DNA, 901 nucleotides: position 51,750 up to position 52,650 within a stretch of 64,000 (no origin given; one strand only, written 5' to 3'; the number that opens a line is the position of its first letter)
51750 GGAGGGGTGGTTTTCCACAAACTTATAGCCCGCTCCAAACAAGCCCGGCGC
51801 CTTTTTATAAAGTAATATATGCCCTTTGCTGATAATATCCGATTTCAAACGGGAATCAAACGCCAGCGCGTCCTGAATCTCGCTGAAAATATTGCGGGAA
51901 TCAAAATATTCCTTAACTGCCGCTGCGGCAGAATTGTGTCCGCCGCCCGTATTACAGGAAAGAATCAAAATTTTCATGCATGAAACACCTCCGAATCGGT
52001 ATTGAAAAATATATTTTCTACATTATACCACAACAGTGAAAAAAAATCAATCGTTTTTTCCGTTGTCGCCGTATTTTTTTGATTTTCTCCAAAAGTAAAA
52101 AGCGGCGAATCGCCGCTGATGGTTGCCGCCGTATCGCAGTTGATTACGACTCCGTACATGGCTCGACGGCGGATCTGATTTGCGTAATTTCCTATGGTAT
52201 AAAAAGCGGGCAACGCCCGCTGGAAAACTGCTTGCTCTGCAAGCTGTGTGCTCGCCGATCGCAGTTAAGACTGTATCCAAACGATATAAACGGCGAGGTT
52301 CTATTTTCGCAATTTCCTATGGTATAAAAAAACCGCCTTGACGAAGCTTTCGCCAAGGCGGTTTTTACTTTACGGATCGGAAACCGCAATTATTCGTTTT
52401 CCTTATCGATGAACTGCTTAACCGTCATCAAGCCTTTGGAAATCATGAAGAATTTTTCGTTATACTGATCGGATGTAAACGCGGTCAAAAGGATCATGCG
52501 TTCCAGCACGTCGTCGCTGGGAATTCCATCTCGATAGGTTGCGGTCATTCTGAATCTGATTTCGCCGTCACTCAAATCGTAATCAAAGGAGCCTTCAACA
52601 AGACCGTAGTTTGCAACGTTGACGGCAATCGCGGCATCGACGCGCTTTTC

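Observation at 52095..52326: Four-copy structured intergenic element family with compensatory stem substitutions (tandem pair here)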

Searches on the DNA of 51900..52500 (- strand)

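Call 5: search_rna_families(source=window, start=51900, end=52500, threshold=evalue, max_evalue=10, show_alignments=3)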
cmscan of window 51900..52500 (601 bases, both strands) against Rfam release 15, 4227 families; matches with E-value up to 10: 11.
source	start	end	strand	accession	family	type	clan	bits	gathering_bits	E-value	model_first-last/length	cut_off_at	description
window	52289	52373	+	RF02064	STnc370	Gene; sRNA;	-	26.1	54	0.34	1-71/71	no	Enterobacterial sRNA STnc370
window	52309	52387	-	RF04262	MIR1319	Gene; miRNA;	-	23.4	116.6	0.084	1-119/119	no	MIR1319 microRNA precursor family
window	52258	52373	+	RF04312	trpB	Cis-reg;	-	22.3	59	1.1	1-107/107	no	trpB ncRNA motif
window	52325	52410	-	RF02891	AgrB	Gene; antisense;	-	19.6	40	0.96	1-84/84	no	ArsR-gov region gene B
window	52318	52457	-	RF00557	L10_leader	Cis-reg; leader;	-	18.8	44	1.1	1-138/138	no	Ribosomal protein L10 leader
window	52317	52382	-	RF02362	Yfr10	Gene; sRNA;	-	17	43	9.5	1-78/78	no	Cyanobacterial functional RNA 10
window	52331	52363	-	RF01061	mir-548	Gene; miRNA;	-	16.6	90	3.3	1-84/84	no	mir-548 microRNA precursor family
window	52328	52441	-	RF02617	SSRC10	Gene; sRNA;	-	16.3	56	1.8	1-113/113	no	Streptococcus sRNA 10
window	52323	52398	-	RF01859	Phe_leader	Cis-reg; leader;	-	16.1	55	6.6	1-125/125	no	Phenylalanine leader peptide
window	51913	52043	-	RF00452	MIR172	Gene; miRNA;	-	14.7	70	3.3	1-114/114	no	mir-172 microRNA precursor family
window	52328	52367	-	RF04199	MIR6027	Gene; miRNA;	-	13.2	95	8.1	1-159/159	no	MIR6027 microRNA precursor family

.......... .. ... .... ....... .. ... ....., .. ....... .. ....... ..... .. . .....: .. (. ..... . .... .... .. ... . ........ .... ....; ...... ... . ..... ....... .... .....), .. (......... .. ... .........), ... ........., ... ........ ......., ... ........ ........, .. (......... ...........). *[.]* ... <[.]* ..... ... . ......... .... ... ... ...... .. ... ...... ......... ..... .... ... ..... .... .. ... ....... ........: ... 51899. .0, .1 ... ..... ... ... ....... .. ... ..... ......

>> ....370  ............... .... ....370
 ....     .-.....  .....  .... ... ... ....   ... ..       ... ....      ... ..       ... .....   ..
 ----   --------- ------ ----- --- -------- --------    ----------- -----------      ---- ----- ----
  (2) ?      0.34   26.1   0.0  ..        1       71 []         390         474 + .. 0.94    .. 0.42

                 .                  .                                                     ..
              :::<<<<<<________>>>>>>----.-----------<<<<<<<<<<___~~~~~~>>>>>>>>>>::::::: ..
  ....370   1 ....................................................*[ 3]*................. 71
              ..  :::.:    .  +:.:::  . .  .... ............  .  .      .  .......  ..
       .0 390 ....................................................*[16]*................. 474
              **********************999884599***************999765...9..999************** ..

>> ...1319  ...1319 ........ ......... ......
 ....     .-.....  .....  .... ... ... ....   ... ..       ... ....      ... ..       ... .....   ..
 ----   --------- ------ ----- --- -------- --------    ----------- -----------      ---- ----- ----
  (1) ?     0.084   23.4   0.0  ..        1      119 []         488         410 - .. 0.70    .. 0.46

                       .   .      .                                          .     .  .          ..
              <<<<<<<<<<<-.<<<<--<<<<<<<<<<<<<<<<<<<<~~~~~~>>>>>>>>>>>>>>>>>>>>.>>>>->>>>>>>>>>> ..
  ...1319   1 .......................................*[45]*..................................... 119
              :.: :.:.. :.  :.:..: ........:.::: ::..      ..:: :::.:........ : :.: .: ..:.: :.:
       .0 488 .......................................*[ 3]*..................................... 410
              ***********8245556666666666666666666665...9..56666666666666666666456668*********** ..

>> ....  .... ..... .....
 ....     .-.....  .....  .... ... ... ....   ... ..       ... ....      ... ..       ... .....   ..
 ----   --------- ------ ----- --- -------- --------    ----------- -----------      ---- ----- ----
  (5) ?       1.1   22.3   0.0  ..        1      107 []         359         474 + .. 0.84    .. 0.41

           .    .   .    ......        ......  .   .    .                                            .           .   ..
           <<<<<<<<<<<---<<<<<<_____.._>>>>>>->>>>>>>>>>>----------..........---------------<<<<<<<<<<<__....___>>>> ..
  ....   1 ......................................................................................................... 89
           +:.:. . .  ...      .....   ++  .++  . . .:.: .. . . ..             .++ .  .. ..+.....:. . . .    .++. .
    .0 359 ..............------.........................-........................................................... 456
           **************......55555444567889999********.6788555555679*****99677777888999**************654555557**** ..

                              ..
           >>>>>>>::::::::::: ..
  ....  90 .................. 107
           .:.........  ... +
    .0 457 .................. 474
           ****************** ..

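Call 20: build_rna_model(alignment_id=A3, structure=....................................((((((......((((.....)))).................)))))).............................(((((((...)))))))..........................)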
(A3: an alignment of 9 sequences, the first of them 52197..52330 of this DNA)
Model R1 built from alignment A3 (9 sequences, 156 columns); structure: as given.
model positions 113; base pairs 17; branch points 1; effective number of sequences 1.6; information 0.59 bits per position. Calibrated on 0.2 Mb of random sequence (short: E-values are rough).
structure used (alignment columns):
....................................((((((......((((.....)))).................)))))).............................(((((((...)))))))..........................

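Call 21: search_with_rna_model(model_id=R1, source=window, filters=off, max_evalue=10)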
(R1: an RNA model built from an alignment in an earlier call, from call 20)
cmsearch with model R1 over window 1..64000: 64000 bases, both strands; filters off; matches with E-value up to 10: 26.
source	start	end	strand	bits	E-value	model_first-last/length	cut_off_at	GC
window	38927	39040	+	126.9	1.9e-27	1-113/113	no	0.44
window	52197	52331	-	121.9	2.8e-26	1-113/113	no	0.45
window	57379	57512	+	120.4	6.3e-26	1-113/113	no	0.46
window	52094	52196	-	77.4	7.6e-16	11-113/113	no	0.52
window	36370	36477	-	16.9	0.11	1-113/113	no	0.37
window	5222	5298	+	14.7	0.35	1-113/113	no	0.48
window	37596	37697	-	13.9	0.57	1-113/113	no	0.49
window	1275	1346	-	11.9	1.7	1-113/113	no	0.26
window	46348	46393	-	11.8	1.7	1-113/113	no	0.15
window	25690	25804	+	11.3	2.3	1-113/113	no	0.42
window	41047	41130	+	11.2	2.4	1-113/113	no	0.39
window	5040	5104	-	10.8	3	1-113/113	no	0.48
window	60771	60906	-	10.2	4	1-113/113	no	0.38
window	10116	10160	+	9.7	5.4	36-80/113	no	0.62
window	20471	20607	-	9.7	5.4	1-113/113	no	0.47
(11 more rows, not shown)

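Call 22: search_with_rna_model(model_id=R1, sources=[L002, L003, L006, L007, L004], filters=off, max_evalue=10)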
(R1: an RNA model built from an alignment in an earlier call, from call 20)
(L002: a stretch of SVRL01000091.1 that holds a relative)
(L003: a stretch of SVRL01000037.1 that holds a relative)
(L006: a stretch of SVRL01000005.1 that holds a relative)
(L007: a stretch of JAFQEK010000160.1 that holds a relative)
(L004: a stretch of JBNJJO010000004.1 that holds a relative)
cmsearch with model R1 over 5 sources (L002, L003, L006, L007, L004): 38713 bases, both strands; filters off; matches with E-value up to 10: 32.
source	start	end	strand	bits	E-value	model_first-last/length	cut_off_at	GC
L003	1657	1769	-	139.4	1.4e-30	1-113/113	no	0.44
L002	4183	4295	+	139.3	1.5e-30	1-113/113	no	0.45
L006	1624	1746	+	106.9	5.7e-23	1-113/113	no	0.38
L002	4078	4182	+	96.6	1.4e-20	1-113/113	no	0.44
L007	4900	5001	+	94.3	5.1e-20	1-113/113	no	0.4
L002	4766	4849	-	15.9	0.12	1-113/113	no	0.3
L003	4325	4362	+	14.3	0.27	1-113/113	no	0.32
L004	5196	5323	+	12.2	0.85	1-113/113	no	0.41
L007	6056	6127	+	10.8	1.8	1-113/113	no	0.31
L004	427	500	-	10.6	2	1-113/113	no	0.26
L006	1714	1735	-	10.4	2.2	85-106/113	no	0.59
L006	1285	1330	-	9.4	3.9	1-113/113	no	0.26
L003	5408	5594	-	9.2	4.3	1-113/113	no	0.44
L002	5017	5112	+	9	4.8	1-113/113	no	0.39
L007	4030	4067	-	8.9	4.9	1-113/113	no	0.24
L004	7654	7699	+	8.9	4.9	1-113/113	no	0.17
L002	4272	4288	-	8.8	5.2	90-106/113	no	0.76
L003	1664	1680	+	8.8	5.2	90-106/113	no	0.76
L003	1444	1536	-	8.7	5.6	1-113/113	no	0.39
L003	3139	3215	+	8.7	5.7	1-113/113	no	0.31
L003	129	232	+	8.4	6.7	1-113/113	no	0.25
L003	3812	3938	-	8.2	7.3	1-113/113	no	0.46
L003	2927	3032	-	8.1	7.6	1-113/113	no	0.35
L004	252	337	+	8.1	7.8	1-113/113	no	0.35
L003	4708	4763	-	8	8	1-113/113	no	0.25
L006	1537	1589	-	8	8.1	1-113/113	no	0.23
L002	711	798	-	8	8.2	1-113/113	no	0.35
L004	3165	3251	-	7.9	8.5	1-113/113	no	0.26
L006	470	575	+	7.9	8.5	1-113/113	no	0.46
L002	4167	4183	-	7.8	9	90-106/113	no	0.65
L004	1541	1592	+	7.7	9.8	1-113/113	no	0.25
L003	4529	4620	-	7.6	9.8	1-113/113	no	0.38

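Call 26: search_with_rna_model(model_id=R1, sources=[L010, L011, L012, L013, L014, L015, L016, L017, L018], filters=off, max_evalue=0.01)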
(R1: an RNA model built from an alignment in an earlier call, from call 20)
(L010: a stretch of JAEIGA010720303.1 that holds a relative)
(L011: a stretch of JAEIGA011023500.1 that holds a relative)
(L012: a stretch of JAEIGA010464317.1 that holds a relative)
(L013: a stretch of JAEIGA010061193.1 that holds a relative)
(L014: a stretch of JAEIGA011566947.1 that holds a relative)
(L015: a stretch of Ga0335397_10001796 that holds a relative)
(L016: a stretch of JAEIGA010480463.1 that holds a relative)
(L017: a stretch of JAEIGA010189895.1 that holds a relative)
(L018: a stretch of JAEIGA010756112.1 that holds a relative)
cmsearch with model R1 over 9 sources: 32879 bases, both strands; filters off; matches with E-value up to 0.01: 10.
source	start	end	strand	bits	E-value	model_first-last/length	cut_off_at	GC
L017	234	346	-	122.3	1.2e-26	1-113/113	no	0.43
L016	1077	1190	+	117.8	1.4e-25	1-113/113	no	0.4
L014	804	917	+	116.8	2.3e-25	1-113/113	no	0.42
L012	1395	1507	-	116.5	2.7e-25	1-113/113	no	0.44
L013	774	886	+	112.9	1.9e-24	1-113/113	no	0.42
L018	629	741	-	106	7.7e-23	1-113/113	no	0.47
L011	789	902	+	98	5.8e-21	1-113/113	no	0.43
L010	549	661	-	88.3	1.1e-18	1-113/113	no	0.46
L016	1192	1296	+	81.2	4.9e-17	10-113/113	no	0.44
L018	503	628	-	71.1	1.2e-14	11-113/113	no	0.44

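Call 35: search_with_rna_model(model_id=R1, sources=[L019, L020, L021, L022, L023, L024, L025, L026, L027, L028, L029, L030, L031, L032, L033, L034, L035], filters=off, max_evalue=0.01)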
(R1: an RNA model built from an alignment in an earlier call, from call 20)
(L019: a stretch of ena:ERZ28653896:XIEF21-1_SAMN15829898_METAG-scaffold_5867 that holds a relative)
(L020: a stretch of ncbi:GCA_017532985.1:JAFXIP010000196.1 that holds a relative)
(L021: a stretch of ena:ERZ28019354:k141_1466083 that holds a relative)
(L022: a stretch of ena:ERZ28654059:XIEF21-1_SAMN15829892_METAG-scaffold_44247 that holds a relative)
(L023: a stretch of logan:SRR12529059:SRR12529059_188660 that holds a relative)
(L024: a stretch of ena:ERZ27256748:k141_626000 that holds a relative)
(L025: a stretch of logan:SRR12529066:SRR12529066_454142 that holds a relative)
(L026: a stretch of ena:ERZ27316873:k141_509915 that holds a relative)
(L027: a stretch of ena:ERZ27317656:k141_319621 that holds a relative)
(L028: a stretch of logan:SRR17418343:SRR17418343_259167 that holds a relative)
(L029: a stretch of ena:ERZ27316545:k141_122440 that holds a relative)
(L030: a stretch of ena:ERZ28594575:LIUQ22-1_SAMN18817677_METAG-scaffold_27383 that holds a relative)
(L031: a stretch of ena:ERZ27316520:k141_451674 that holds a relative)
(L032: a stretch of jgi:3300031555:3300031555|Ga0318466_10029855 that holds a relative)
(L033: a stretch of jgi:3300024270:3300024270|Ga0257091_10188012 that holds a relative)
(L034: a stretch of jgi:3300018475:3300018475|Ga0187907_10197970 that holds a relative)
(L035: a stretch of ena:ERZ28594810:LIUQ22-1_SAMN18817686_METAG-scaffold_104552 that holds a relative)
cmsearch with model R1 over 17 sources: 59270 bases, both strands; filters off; matches with E-value up to 0.01: 13.
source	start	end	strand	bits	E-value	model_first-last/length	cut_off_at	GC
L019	2262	2396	+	121.9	2.6e-26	1-113/113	no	0.45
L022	1787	1921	+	121.9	2.6e-26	1-113/113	no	0.45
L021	3536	3669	+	121.8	2.8e-26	1-113/113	no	0.45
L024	1584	1717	+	121.8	2.8e-26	1-113/113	no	0.45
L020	2477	2610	+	118.2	2e-25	1-113/113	no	0.46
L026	890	1002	+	113.7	2.2e-24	1-113/113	no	0.45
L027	731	823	+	87.6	2.9e-18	1-113/113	no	0.41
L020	2611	2715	+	78.5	3.8e-16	9-113/113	no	0.52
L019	2397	2499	+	77.4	7.1e-16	11-113/113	no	0.52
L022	1922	2024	+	77.4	7.1e-16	11-113/113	no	0.52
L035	79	162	-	53.3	3e-10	1-113/113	no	0.43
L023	2582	2629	+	36.7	2.4e-06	1-113/113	no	0.31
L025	1579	1626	+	36.7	2.4e-06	1-113/113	no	0.31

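Call 49: search_with_rna_model(model_id=R1, sources=[window, L002, L003, L006, L007, L010, L011, L012, L013, L014, L016, L017, L018, L020, L026, L035], filters=default, max_evalue=0.001, make_alignment=true)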
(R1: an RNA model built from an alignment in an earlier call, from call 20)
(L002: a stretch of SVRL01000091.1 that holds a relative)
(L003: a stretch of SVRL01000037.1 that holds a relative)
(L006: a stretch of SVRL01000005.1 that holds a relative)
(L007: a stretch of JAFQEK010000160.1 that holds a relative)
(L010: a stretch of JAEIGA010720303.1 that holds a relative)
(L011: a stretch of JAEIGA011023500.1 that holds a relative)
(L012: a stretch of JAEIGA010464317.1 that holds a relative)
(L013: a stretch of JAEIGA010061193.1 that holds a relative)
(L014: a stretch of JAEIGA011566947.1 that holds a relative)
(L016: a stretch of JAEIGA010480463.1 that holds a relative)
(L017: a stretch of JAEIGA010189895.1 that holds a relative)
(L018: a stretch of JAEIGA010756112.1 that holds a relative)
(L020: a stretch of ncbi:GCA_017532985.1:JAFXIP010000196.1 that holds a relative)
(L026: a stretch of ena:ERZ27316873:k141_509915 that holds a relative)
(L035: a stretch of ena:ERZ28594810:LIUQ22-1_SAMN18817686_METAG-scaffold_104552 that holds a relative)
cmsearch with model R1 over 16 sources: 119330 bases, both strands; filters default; matches with E-value up to 0.001: 18.
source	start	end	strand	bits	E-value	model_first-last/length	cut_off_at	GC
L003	1657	1769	-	139.4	4.4e-30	1-113/113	no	0.44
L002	4183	4295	+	139.3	4.5e-30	1-113/113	no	0.45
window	38927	39040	+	126.9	3.6e-27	1-113/113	no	0.44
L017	234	346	-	122.3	4.3e-26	1-113/113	no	0.43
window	57379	57512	+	120.4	1.2e-25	1-113/113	no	0.46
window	52199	52331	-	119.3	2.2e-25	1-113/113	no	0.45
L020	2477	2610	+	118.2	4e-25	1-113/113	no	0.46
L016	1077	1190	+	117.8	5e-25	1-113/113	no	0.4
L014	804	917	+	116.8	8.5e-25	1-113/113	no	0.42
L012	1395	1507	-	116.5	9.6e-25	1-113/113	no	0.44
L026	890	1002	+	113.7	4.4e-24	1-113/113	no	0.45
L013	774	886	+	112.9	6.8e-24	1-113/113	no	0.42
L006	1624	1746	+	106.9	1.8e-22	1-113/113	no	0.38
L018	629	741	-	106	2.8e-22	1-113/113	no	0.47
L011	789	902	+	98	2.1e-20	1-113/113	no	0.43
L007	4900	5001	+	94.3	1.6e-19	1-113/113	no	0.4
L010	549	661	-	88.3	3.9e-18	1-113/113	no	0.46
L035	79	162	-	53.3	6.1e-10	1-113/113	no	0.43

Alignment A4: 18 matches aligned to the model, 154 columns, each read 5' to 3' on its own strand. Consensus structure (alignment columns), stored with it:
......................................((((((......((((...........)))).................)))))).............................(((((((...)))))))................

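Call 58: search_with_rna_model(model_id=R1, sources=[L036, L037, L038, L039, L040, L041, L042, L043], filters=off, max_evalue=0.01)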
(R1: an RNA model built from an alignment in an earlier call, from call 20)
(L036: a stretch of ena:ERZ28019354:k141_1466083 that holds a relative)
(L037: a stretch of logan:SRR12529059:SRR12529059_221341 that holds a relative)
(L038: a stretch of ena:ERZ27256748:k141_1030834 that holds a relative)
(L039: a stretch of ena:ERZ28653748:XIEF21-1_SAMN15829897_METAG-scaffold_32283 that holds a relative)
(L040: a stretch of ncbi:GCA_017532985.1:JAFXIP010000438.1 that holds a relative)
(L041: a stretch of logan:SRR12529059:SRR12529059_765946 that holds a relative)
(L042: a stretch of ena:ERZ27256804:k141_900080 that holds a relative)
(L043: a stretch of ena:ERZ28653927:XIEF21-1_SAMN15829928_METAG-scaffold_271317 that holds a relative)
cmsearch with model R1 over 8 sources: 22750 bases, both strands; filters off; matches with E-value up to 0.01: 7.
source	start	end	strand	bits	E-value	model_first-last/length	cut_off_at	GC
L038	1257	1370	-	126.9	6.8e-28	1-113/113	no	0.44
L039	1257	1370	-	126.9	6.8e-28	1-113/113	no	0.44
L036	3778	3911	+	120.4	2.3e-26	1-113/113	no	0.46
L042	1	39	-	32.1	1.1e-05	1-113/113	no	0.36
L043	1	35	-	31.7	1.4e-05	1-113/113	no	0.31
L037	2497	2544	+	29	5.9e-05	1-113/113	no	0.38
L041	1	29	-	28.4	8.1e-05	1-113/113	no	0.28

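Call 68: search_with_rna_model(model_id=R1, sources=[L044, L045, L046, L047, L048, L049, L050, L051, L052, L053, L054, L055, L056, L057, L058, L059, L060, L061, L062, L063, L064, L065, L066, L067, L068, L069, L070], filters=default, max_evalue=1)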
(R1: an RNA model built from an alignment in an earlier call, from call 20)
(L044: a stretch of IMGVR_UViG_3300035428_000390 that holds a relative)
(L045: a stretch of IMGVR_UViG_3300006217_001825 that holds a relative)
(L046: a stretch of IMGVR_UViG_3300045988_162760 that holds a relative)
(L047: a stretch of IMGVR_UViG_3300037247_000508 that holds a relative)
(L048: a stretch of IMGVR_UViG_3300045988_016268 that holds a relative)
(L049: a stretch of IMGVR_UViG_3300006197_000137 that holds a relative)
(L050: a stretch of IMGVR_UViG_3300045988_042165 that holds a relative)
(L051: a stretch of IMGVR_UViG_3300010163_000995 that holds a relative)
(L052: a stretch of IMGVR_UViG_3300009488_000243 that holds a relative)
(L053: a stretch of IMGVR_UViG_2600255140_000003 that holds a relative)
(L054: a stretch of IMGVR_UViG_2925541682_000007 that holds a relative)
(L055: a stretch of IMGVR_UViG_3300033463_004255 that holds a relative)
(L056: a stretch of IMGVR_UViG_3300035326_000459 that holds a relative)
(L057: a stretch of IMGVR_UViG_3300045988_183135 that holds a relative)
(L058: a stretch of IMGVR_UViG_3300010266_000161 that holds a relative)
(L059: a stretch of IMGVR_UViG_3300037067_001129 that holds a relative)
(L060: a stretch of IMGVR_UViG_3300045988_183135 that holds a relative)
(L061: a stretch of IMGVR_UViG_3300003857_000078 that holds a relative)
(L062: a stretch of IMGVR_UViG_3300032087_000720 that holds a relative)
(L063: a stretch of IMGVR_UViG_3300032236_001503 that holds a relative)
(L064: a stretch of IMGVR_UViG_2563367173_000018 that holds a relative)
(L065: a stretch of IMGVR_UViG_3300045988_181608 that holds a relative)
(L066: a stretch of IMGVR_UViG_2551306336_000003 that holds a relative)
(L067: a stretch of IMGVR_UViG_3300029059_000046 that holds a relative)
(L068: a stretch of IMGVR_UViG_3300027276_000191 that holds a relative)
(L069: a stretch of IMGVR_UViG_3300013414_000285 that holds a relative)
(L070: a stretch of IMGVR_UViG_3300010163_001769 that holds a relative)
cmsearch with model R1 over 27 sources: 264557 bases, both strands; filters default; matches with E-value up to 1: 9.
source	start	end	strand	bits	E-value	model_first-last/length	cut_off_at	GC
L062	9398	9438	-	18.6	0.18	1-113/113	no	0.22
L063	3495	3567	-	18.3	0.21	1-113/113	no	0.23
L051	5898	5971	-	17.6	0.31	1-113/113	no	0.43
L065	1506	1614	-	16.7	0.51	1-113/113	no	0.33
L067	1023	1089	+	15.8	0.82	1-113/113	no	0.37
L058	426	497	+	15.7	0.88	1-113/113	no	0.38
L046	4940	5011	+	15.7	0.88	1-113/113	no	0.38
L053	4756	4799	-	15.7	0.88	1-113/113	no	0.36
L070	10779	10851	+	15.5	0.96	1-113/113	no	0.41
